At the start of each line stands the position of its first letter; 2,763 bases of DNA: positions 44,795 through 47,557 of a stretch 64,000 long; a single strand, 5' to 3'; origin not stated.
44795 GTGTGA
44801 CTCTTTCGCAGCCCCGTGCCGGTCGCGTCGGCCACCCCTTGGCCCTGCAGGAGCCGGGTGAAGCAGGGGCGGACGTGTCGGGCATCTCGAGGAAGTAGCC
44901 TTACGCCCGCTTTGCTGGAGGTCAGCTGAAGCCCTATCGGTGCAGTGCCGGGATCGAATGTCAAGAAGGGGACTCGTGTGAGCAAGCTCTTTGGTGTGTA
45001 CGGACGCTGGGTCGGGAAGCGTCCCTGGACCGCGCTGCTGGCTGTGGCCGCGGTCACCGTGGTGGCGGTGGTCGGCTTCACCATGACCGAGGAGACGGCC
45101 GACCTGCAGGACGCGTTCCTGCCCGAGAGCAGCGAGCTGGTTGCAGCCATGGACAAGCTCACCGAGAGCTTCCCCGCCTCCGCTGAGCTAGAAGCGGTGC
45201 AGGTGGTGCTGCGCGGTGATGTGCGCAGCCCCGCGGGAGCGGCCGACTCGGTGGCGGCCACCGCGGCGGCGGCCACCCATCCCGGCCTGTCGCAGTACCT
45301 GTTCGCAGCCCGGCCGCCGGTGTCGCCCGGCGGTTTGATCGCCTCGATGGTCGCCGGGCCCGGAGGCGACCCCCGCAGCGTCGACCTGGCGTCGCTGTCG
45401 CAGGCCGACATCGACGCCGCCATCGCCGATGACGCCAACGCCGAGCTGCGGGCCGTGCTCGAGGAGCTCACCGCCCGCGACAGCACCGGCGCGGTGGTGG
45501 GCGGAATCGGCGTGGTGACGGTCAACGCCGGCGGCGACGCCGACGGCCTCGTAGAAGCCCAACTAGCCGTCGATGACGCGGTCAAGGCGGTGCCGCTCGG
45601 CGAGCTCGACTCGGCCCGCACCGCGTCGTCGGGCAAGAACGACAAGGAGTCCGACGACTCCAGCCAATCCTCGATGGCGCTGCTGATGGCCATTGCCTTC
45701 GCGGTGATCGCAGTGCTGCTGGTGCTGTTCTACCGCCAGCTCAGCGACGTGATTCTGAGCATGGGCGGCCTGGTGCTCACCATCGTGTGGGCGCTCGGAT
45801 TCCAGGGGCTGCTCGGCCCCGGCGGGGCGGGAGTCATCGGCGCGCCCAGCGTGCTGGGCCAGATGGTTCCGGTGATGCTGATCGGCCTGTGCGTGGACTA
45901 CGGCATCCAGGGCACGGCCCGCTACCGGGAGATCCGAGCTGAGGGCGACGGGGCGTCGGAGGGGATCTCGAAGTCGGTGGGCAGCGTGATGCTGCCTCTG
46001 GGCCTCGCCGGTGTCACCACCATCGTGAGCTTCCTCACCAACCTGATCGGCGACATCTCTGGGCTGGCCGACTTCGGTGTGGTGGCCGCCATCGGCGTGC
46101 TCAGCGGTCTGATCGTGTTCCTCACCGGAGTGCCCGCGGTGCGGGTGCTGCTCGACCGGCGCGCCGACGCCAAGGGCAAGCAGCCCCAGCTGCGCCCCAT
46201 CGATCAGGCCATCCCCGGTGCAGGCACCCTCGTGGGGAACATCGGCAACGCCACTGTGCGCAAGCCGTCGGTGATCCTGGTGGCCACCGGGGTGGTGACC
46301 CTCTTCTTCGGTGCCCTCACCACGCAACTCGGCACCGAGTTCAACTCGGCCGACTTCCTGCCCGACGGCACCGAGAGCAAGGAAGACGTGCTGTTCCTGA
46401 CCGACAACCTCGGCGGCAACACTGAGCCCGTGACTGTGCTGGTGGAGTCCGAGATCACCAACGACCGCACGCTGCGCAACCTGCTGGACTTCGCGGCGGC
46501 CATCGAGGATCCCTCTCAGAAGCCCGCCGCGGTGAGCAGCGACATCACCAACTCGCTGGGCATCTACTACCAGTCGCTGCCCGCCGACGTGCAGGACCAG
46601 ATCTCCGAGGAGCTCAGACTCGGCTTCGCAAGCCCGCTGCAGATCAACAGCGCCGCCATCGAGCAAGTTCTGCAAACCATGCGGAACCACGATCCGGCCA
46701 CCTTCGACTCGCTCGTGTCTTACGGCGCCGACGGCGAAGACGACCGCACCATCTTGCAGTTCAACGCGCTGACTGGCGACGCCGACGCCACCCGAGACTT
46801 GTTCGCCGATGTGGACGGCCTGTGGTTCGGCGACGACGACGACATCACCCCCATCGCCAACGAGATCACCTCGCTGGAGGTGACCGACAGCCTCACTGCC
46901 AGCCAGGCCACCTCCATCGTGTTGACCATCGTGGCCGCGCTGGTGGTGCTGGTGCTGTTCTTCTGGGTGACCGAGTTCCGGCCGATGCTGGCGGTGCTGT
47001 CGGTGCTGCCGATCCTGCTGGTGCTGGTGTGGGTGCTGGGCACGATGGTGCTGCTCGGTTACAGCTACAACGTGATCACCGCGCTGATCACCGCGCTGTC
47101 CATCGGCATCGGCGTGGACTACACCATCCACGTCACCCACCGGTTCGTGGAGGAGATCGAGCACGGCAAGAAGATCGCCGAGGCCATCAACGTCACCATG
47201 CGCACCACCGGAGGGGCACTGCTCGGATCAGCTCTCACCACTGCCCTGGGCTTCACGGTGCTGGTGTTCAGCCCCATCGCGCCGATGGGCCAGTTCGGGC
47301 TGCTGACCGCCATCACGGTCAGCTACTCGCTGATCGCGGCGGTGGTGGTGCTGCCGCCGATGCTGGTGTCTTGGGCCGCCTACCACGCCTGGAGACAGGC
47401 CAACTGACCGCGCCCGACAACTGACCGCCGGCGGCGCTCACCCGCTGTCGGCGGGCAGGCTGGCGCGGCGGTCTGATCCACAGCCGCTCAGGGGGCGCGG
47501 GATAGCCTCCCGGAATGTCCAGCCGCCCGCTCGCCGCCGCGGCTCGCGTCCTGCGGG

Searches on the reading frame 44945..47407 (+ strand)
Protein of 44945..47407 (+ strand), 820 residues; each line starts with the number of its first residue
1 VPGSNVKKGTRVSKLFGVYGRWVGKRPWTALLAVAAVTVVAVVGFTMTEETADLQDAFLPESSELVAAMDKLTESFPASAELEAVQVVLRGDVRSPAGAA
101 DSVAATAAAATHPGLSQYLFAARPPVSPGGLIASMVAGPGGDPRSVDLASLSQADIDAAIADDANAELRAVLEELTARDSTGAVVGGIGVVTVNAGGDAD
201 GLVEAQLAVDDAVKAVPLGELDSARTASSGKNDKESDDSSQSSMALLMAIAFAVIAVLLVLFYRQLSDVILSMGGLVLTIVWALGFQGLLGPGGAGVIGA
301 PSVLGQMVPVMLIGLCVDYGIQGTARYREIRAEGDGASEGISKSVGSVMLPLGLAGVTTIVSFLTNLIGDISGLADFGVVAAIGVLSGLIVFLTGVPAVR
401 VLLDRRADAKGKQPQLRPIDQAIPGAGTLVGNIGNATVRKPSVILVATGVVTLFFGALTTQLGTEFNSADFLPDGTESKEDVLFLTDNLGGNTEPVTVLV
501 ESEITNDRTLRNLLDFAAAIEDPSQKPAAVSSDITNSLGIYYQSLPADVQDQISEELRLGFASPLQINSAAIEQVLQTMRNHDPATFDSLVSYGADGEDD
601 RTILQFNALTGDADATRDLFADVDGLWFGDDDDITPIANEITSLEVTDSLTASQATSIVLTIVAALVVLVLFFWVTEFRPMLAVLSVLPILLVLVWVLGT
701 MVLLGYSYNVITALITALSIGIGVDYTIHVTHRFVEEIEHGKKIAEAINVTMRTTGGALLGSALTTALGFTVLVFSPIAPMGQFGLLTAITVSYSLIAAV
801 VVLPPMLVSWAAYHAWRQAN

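Call 88: search_protein_families(library=pfam, proteins=[window:44945-47407:+], max_evalue=0.00001)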
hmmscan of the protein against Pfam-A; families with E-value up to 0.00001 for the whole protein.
window:44945-47407:+ (820 aa): 4 families
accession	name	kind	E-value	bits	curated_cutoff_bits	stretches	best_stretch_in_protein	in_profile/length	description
PF03176.21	MMPL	-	1.6e-35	123.1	20.5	2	58-409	2-307/333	MMPL family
PF02460.24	Patched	-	2.6e-08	34.2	23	1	658-807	3-154/156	Patched SSD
PF12349.14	Sterol-sensing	-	4.4e-07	30.3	22.3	0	679-803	5-129/153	Sterol-sensing domain of SREBP cleavage-activation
PF00873.25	ACR_tran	-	1.8e-06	26.5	28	1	658-810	335-488/1021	AcrB/AcrD/AcrF family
